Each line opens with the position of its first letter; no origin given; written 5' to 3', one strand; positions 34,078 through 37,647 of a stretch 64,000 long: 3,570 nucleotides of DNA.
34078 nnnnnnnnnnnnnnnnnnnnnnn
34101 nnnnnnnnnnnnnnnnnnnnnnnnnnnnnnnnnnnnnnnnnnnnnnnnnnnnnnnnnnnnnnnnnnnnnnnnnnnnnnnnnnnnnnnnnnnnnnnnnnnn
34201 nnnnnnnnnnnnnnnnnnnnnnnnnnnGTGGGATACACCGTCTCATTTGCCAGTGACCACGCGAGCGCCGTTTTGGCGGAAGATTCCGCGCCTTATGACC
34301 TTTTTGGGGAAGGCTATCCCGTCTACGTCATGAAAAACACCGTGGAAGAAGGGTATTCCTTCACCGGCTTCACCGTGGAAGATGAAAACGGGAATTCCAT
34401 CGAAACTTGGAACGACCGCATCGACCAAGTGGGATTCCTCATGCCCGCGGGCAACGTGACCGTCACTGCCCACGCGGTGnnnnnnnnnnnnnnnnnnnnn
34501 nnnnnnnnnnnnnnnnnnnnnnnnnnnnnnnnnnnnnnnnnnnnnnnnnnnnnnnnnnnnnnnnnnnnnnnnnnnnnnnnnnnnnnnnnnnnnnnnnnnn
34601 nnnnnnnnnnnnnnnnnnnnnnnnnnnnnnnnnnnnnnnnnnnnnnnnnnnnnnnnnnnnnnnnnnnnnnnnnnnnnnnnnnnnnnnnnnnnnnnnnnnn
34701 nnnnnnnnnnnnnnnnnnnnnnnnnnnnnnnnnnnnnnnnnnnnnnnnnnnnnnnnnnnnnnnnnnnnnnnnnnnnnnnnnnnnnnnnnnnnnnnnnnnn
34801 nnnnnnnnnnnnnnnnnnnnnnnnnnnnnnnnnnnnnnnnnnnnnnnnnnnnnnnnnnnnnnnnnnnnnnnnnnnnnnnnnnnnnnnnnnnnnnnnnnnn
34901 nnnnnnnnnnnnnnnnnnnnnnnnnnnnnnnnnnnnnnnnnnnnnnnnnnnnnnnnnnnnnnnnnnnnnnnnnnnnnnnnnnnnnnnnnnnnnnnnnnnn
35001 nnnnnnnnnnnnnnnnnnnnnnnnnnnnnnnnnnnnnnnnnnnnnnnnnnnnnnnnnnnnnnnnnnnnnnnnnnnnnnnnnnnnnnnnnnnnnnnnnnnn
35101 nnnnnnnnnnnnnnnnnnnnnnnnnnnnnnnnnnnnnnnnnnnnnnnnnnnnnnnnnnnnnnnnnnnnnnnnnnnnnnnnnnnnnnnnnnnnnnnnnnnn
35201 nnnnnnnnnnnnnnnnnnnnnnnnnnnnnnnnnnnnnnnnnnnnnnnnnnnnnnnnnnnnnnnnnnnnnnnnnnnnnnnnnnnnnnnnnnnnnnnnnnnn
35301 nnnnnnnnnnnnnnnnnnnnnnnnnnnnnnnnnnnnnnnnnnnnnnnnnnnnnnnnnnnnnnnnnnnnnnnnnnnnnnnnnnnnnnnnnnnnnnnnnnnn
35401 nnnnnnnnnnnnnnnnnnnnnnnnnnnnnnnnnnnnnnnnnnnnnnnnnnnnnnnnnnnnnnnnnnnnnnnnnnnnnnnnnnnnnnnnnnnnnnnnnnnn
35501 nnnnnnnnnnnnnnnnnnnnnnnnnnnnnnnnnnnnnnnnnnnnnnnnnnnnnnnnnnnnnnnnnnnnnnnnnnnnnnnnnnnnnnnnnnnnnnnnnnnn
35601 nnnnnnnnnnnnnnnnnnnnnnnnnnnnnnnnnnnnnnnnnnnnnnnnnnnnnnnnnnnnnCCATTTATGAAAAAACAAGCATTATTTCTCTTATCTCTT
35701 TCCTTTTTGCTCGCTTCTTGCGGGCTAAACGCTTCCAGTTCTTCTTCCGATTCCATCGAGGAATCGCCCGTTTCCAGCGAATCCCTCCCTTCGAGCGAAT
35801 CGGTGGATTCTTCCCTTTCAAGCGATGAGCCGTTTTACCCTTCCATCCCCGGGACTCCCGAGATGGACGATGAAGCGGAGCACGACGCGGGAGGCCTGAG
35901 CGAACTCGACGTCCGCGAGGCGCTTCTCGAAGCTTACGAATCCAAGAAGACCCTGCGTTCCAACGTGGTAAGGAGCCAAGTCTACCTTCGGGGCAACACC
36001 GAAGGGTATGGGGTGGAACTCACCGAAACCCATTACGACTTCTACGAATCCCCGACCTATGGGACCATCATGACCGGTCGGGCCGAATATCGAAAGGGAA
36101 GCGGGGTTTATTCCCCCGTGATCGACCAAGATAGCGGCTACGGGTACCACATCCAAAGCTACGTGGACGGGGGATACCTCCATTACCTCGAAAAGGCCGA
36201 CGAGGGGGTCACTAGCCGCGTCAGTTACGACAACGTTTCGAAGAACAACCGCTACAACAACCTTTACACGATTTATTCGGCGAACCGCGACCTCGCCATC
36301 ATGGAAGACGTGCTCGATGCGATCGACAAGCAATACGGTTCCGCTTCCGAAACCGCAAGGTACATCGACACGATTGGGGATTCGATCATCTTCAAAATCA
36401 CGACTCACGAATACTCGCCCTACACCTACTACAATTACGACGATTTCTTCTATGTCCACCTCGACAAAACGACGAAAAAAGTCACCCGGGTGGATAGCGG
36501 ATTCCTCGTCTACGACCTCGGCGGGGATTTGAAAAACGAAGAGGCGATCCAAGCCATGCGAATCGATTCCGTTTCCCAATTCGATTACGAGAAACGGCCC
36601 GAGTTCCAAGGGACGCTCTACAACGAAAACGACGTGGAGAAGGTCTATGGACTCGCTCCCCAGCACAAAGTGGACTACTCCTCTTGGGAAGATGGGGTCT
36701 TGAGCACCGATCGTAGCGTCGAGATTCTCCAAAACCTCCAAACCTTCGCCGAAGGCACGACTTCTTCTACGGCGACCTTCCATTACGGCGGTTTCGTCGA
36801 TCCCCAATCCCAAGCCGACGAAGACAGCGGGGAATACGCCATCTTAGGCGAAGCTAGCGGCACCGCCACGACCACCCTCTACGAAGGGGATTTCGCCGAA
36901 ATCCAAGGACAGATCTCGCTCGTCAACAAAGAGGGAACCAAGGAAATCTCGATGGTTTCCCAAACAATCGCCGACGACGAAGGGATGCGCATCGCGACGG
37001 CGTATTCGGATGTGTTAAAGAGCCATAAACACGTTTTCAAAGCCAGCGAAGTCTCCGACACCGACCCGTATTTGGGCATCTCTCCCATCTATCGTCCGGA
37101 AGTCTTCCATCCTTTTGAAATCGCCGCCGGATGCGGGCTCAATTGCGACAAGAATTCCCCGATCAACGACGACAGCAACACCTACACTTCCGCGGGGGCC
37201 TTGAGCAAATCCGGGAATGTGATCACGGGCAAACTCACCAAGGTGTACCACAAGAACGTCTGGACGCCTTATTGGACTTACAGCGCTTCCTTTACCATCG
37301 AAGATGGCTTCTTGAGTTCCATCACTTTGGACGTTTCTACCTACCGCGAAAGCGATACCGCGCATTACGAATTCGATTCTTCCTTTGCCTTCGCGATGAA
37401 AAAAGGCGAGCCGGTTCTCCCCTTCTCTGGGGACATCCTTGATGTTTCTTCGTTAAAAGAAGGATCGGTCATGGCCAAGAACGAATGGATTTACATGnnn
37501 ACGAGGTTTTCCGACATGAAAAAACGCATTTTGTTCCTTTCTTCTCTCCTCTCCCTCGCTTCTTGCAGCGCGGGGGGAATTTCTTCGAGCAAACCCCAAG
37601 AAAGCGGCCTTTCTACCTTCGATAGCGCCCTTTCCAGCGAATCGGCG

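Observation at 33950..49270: Recurrent ~85-aa module (….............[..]…) shared by four lipoproteins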

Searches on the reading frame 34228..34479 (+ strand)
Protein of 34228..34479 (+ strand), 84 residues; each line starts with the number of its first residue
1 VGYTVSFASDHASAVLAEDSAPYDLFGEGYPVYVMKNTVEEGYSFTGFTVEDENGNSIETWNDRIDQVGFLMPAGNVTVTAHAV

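Call 7: search_protein_families(library=pfam, proteins=[window:34228-34479:+], max_evalue=10)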
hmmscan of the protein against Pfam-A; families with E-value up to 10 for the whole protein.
seq(84 aa): 2 families
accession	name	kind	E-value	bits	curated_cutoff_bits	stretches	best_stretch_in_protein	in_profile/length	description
PF18998.6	Flg_new_2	-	1.3e-05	25.5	23.6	1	38-82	30-68/73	Divergent InlB B-repeat domain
PF09479.16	Flg_new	-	0.0016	19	27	1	3-82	1-65/65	Listeria-Bacteroides repeat domain (List_Bact_rpt)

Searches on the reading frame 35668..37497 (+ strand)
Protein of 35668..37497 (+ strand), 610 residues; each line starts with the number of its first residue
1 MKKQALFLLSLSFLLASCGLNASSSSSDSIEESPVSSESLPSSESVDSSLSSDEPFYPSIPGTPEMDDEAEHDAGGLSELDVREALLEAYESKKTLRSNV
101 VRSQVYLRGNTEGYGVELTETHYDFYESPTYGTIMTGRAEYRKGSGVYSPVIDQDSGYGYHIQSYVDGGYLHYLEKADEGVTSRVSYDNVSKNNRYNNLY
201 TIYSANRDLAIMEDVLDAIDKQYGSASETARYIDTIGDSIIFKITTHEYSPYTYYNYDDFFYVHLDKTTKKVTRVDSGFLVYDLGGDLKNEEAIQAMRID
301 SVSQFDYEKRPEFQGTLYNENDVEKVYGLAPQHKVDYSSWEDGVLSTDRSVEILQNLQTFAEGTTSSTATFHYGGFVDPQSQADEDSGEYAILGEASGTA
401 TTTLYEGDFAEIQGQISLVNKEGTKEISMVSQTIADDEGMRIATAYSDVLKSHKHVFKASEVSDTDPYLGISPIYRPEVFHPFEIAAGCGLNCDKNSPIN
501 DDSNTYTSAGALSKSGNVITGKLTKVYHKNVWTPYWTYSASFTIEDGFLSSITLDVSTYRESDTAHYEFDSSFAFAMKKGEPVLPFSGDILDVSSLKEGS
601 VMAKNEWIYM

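Call 2: search_protein_families(library=pfam, proteins=[window:35668-37497:+], max_evalue=1)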
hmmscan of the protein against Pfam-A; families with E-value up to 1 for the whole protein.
window:35668-37497:+ (610 aa): 1 family
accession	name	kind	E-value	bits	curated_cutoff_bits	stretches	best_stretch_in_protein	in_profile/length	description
PF00963.24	Cohesin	-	0.11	13.2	24.1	1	379-443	68-128/139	Cohesin domain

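Call 9: search_protein_families(library=ncbifam, proteins=[window:35668-37497:+], max_evalue=1)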
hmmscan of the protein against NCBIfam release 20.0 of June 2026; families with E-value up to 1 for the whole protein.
window:35668-37497:+ (610 aa): 3 families
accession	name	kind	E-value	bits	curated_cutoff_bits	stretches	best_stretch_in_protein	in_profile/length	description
NF041193.1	lipo_SP0191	subfamily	0.021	14.8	75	1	1-47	1-47/190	SP0191 family lipoprotein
NF058647.1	lipo_LytA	equivalog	0.032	14.4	110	1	1-33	1-33/107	acidic lipoprotein LytA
NF047408.1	SA0632_fam_LP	equivalog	0.13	11.9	70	1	1-21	1-21/68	SA0632 family lipoprotein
